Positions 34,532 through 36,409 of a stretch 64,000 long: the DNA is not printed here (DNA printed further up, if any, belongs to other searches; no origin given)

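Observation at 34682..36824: Overlapping two-gene operon: unknown 199-aa protein + Mrr-like nuclease head on a 370-aa unassigned body (candidate undescribed defence-type module)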

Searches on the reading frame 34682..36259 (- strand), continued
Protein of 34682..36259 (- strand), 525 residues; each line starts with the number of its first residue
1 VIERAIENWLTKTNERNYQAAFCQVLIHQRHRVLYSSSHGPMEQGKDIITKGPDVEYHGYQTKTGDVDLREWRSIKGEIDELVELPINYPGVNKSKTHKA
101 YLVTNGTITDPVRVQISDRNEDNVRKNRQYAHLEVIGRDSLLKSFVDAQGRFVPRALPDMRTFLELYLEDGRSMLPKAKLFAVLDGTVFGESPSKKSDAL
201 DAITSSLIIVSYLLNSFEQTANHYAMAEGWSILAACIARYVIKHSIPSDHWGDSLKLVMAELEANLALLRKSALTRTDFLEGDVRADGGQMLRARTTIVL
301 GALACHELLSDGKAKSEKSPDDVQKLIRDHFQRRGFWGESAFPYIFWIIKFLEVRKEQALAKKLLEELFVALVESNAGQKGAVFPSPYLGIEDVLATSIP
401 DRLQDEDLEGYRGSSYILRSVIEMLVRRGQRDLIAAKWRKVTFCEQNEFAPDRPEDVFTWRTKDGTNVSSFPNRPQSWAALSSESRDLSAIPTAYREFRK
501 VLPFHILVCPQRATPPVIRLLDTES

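Call 71: search_protein_families(library=pfam, proteins=[L057:5986-7521:+, L057:5433-6020:+, L057:7704-8549:+, L057:8534-12037:+, L057:4897-5325:+, L057:2872-4479:-, L057:2219-2776:-], max_evalue=0.01)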
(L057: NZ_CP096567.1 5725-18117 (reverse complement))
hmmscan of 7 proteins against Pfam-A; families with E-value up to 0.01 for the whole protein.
L057:5986-7521:+ (511 aa): 1 family
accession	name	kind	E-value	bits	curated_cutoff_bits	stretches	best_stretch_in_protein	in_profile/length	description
PF04471.18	Mrr_cat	-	0.0001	22.8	21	1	12-121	2-99/115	Restriction endonuclease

L057:5433-6020:+ (195 aa): 0 families

L057:7704-8549:+ (281 aa): 0 families

L057:8534-12037:+ (1167 aa): 4 families
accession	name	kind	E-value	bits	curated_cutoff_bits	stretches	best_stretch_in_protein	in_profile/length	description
PF00270.35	DEAD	-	6.3e-18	65.5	26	1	301-454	16-161/167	DEAD/DEAH box helicase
PF00271.37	Helicase_C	-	7e-06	26.7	23.5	1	631-707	42-110/110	Helicase conserved C-terminal domain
PF13401.12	AAA_22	-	0.004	17.9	27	0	310-449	16-121/130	AAA domain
PF04851.21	ResIII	-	0.006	16.9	22.5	0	295-416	19-134/164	Type III restriction enzyme, res subunit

L057:4897-5325:+ (142 aa): 3 families
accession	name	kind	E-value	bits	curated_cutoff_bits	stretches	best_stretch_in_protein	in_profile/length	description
PF13175.12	AAA_15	-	1.5e-13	51.6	32.1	1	1-50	1-50/374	AAA ATPase domain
PF13476.12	AAA_23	-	0.0024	19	27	1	7-39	3-35/201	AAA domain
PF02463.25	SMC_N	-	0.0099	15.8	40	0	3-39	2-40/220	RecF/RecN/SMC N terminal domain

L057:2872-4479:- (535 aa): 2 families
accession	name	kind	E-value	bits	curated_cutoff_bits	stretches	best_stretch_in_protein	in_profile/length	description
PF00929.31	RNase_T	-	3.6e-22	80.1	24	1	7-160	2-163/164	Exonuclease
PF16473.11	Rv2179c-like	-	0.00066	19.9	27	1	68-162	77-174/177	3'-5' exoribonuclease Rv2179c-like domain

L057:2219-2776:- (185 aa): 1 family
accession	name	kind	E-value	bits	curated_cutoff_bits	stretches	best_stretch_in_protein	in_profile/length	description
PF19726.4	DUF6218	-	0.00046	20.3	26.8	1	20-181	38-219/229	Family of unknown function (DUF6218)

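Call 75: find_homologous_proteins(query=L057:5986-7521:+)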
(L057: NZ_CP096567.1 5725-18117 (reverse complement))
Query L057:5986-7521:+ (511 aa): 81 proteins with E <= 0.001 among 8000 candidates.
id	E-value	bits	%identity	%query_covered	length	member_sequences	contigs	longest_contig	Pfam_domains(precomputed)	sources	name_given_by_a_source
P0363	0.0e+0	1159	100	100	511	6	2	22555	-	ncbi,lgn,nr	nr:restriction endonuclease [Rhodococcus qingshengii]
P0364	1.3e-294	996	85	100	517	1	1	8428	-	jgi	jgi:hypothetical protein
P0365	1.5e-215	735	65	98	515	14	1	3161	-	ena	-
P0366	8.5e-193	660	60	100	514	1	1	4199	-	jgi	jgi:hypothetical protein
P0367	7.7e-142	492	47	100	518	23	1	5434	-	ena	-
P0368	2.0e-141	490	48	100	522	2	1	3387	PF04471.19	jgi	-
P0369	6.4e-141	489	48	100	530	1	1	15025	-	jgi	jgi:hypothetical protein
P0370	1.5e-136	474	46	100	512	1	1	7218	-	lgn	-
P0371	1.2e-134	468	46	100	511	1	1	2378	-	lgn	-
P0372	2.6e-134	467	47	100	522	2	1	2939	-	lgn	-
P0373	1.6e-133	464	46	100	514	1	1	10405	PF04471.19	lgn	-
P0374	9.2e-133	462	47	100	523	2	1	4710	-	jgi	jgi:hypothetical protein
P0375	1.4e-130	455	46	99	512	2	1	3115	-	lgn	-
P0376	2.3e-129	451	46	100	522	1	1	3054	-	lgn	-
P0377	5.8e-129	449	46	99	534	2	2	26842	-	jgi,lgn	jgi:hypothetical protein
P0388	6.3e-118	413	43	100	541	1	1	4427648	-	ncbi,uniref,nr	ncbi:hypothetical protein FE634_12445 [Nocardioides dongxiaopingii]|uniref:restriction endonuclease 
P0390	4.1e-112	394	39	100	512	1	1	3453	PF04471.19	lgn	-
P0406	2.0e-64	236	31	98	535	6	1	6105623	-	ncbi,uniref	ncbi:hypothetical protein [Paenibacillus sp. JJ1722]|uniref:hypothetical protein n=1 Tax=Paenibacill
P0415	2.0e-58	217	29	100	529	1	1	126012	-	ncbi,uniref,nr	ncbi:hypothetical protein [Bacillus sp. T33-2]|uniref:hypothetical protein n=1 Tax=Bacillus sp. T33-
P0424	1.1e-50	191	32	86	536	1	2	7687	PF04471.19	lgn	-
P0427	2.3e-49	187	31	86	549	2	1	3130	PF04471.19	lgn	-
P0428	5.8e-49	185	32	98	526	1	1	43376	PF04471.19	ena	-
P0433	6.7e-46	175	30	86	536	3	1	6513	PF04471.19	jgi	jgi:hypothetical protein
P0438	2.0e-40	157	39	57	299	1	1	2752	PF04471.19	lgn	-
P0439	1.2e-39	155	31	95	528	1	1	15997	PF04471.19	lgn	-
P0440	2.5e-39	154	30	96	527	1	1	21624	PF04471.19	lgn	-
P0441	3.7e-38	150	35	67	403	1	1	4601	PF04471.19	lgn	-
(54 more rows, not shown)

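Call 76: find_encoding_contigs(protein=P0406, flank=9000, max_places=1)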
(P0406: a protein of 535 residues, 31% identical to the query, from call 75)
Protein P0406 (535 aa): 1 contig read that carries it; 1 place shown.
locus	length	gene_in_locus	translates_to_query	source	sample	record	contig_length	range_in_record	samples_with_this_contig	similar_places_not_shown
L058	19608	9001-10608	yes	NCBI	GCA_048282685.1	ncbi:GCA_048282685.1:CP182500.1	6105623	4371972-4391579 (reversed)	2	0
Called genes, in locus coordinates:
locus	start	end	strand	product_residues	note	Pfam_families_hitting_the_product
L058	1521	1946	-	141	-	-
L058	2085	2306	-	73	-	-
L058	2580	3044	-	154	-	-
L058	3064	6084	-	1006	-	PF05954:Phage_GPD, PF14436:EndoU_bacteria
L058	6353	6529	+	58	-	-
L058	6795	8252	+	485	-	PF28130:DUF8371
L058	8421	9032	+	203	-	-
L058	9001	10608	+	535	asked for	-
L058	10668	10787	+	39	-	PF14206:Cys_rich_CPCC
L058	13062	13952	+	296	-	-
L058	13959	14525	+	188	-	-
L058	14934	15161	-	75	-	PF13443:HTH_26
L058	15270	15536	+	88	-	-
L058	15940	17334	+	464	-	PF01523:PmbA_TldD_1st, PF19290:PmbA_TldD_2nd, PF19289:PmbA_TldD_3rd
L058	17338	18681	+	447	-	PF01523:PmbA_TldD_1st, PF19290:PmbA_TldD_2nd, PF19289:PmbA_TldD_3rd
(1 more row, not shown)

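Call 77: find_encoding_contigs(protein=P0388, flank=9000, max_places=1)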
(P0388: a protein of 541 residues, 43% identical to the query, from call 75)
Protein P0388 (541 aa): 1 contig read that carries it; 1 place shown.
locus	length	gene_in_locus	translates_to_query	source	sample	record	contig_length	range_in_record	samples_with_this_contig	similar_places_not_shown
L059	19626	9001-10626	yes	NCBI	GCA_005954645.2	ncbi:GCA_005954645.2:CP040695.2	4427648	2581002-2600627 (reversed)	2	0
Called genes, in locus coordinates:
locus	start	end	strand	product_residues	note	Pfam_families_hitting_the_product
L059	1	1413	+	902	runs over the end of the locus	PF08751:TrwC, PF13086:AAA_11 (faint), PF13604:AAA_30, PF01443:Viral_helicase1 (faint), PF13245:AAA_19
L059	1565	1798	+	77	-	-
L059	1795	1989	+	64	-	PF12728:HTH_17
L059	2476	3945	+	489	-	PF04326:SLFN_AlbA_2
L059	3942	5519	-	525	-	-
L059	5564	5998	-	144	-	PF18478:PIN_10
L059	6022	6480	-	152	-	PF04255:DUF433 (weak)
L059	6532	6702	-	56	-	-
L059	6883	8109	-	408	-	-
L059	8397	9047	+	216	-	-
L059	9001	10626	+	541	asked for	-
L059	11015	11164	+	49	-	-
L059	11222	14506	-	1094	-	PF05729:NACHT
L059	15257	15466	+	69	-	-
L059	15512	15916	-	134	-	-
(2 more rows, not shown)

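Call 78: find_encoding_contigs(protein=P0415, flank=9000, max_places=1)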
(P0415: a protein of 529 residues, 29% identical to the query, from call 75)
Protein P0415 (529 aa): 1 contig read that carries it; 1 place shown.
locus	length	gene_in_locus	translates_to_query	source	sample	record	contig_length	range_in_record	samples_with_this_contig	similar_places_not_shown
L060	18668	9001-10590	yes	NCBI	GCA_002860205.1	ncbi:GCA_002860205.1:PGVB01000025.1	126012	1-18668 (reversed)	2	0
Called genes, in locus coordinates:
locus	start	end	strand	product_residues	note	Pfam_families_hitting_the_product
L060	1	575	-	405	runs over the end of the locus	PF00872:Transposase_mut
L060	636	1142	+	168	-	PF13751:DDE_Tnp_1_6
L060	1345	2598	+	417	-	PF05977:MFS_3, PF13347:MFS_2 (weak), PF07690:MFS_1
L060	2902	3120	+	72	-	-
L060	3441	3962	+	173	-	PF13170:DUF4003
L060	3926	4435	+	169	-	PF13170:DUF4003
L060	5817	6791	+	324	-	PF02423:OCD_Mu_crystall, PF01488:Shikimate_DH (weak)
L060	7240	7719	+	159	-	-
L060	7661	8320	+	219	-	PF08378:NERD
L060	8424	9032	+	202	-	-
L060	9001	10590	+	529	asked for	-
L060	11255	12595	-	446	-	PF00078:RVT_1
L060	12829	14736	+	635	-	PF00078:RVT_1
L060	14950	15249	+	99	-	PF03819:MazG (weak), PF12643:MazG-like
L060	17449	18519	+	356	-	-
